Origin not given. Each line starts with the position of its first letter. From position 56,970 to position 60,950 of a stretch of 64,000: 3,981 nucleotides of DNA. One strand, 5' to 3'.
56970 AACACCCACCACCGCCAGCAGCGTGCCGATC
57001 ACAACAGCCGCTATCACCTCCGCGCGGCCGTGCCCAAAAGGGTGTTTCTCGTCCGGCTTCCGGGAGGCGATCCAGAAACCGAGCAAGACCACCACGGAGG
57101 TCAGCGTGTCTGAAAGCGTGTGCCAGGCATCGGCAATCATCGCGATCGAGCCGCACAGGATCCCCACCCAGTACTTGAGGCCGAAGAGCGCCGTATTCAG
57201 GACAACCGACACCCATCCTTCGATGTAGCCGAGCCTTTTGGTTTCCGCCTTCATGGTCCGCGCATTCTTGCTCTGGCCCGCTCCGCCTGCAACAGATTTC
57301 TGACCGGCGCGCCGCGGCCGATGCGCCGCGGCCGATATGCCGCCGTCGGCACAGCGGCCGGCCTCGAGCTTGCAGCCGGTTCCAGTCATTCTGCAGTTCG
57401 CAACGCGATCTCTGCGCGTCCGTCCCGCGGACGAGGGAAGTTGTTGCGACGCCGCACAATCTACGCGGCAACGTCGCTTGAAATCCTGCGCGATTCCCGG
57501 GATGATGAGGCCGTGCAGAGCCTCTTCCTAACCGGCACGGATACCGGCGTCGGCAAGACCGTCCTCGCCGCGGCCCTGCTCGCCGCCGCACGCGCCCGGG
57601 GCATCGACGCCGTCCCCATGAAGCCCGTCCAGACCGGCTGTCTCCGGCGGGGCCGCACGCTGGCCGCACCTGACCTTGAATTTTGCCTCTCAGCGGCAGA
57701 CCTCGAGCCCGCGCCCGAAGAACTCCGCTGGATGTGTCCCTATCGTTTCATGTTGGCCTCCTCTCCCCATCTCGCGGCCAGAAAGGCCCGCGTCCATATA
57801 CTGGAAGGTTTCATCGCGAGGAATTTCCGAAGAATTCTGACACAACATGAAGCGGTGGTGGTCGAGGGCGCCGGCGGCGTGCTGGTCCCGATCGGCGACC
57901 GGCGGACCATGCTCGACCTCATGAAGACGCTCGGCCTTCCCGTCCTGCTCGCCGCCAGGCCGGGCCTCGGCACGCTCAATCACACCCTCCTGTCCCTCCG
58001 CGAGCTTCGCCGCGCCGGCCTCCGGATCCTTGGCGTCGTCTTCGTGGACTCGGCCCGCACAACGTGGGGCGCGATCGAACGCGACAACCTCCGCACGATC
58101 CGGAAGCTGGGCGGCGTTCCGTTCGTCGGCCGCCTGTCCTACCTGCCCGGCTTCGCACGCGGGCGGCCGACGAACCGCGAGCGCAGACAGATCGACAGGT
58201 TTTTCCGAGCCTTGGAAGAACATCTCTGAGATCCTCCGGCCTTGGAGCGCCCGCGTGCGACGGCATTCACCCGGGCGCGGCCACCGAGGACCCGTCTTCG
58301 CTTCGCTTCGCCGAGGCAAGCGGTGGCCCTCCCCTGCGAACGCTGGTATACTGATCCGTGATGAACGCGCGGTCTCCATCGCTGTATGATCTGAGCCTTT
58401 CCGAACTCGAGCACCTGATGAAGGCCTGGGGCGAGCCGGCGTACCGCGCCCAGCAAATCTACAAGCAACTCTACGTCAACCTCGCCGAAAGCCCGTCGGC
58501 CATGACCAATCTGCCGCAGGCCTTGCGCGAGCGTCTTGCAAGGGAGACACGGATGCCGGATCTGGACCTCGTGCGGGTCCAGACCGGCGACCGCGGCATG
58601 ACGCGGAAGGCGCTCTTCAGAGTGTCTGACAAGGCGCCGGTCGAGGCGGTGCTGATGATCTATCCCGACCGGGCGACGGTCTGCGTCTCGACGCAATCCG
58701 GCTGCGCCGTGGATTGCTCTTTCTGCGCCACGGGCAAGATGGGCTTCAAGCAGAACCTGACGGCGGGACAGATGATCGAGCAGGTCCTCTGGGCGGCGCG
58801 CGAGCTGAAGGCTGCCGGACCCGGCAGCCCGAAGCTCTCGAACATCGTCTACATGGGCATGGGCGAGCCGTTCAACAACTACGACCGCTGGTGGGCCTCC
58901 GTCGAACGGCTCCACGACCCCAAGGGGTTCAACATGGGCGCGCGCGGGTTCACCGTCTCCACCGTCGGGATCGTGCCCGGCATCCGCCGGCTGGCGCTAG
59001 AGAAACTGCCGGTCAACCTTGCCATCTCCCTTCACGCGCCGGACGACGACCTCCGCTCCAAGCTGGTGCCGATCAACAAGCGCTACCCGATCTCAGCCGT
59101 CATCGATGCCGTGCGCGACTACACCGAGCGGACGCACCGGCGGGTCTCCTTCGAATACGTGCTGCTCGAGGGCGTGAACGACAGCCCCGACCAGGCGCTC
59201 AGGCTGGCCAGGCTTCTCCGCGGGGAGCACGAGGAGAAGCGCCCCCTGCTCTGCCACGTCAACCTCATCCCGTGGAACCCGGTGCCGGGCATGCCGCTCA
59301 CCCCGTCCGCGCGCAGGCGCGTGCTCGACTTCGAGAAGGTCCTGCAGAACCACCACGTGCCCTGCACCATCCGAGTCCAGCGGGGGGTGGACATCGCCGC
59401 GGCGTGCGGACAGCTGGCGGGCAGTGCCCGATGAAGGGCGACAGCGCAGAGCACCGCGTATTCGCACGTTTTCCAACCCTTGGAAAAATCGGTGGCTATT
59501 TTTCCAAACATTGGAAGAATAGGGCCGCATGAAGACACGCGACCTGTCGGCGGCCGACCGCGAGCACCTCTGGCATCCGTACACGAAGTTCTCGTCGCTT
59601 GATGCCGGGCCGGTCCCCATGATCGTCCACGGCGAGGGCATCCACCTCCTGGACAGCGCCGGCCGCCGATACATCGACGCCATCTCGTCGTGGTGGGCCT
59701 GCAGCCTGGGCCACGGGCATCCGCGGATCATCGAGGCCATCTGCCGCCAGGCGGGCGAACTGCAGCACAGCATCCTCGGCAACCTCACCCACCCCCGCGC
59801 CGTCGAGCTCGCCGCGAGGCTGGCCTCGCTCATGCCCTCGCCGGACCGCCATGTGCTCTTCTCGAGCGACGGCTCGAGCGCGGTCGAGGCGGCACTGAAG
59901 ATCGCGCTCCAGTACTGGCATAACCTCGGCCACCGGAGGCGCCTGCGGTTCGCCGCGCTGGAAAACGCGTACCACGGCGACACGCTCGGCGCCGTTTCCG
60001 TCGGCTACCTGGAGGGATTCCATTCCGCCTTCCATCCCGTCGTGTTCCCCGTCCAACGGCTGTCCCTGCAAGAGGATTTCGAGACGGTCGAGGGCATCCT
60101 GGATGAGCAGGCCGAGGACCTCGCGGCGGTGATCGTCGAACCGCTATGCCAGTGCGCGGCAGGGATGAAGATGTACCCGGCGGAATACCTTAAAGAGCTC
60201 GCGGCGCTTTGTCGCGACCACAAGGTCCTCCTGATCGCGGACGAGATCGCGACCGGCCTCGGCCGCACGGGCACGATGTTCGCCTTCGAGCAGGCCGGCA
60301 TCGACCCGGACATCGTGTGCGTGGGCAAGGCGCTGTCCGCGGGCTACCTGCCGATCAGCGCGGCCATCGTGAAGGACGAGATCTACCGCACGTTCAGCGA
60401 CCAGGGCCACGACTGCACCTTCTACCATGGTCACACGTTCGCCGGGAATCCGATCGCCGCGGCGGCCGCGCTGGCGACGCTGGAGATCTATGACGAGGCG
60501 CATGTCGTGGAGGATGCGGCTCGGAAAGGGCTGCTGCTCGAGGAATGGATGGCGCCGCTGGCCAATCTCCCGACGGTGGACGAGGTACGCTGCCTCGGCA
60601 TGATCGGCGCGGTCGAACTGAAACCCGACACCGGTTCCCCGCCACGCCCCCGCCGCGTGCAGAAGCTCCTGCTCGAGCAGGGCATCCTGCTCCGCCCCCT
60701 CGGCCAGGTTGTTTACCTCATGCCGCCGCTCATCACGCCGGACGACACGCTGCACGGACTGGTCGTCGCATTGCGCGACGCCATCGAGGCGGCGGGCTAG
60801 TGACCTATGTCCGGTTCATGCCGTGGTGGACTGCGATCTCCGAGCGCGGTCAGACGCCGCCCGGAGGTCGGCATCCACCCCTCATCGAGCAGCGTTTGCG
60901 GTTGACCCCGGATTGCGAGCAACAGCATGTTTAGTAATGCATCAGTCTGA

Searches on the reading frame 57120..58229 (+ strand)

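Call 37: search_protein_families(library=pfam, proteins=[window:57120-58229:+], max_evalue=0.001)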
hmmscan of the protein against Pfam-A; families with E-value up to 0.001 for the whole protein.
window:57120-58229:+ (369 aa): 4 families
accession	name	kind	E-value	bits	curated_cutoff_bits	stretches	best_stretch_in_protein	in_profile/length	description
PF13500.12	AAA_26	-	2.2e-42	145.6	27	1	134-344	2-193/198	AAA domain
PF01656.29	CbiA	-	3.4e-07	30.7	25.4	1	136-346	2-116/125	CobQ/CobB/MinD/ParA nucleotide binding domain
PF07755.17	DUF1611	-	9.3e-05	22.4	25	1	131-180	11-60/201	Domain of unknown function (DUF1611_C) P-loop domain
PF13191.12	AAA_16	-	0.0009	20.2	32.6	0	120-177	13-75/167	AAA ATPase domain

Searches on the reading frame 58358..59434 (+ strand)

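Call 37: search_protein_families(library=pfam, proteins=[window:58358-59434:+], max_evalue=0.001)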
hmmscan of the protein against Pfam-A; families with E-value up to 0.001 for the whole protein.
window:58358-59434:+ (358 aa): 2 families
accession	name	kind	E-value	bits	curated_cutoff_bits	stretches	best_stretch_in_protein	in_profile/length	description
PF04055.27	Radical_SAM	-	5.1e-13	50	29.5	1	111-283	2-165/166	Radical SAM superfamily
PF21016.3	RlmN_N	-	9.3e-11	41.8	24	1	9-63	3-57/60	Ribosomal RNA large subunit methyltransferase N-terminal domain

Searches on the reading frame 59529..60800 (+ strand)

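Call 37: search_protein_families(library=pfam, proteins=[window:59529-60800:+], max_evalue=0.001)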
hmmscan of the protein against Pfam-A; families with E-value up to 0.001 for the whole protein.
window:59529-60800:+ (423 aa): 1 family
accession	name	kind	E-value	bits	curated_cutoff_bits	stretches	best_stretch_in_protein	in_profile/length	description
PF00202.27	Aminotran_3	-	1.7e-99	333.7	30.5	1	31-419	12-403/403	Aminotransferase class-III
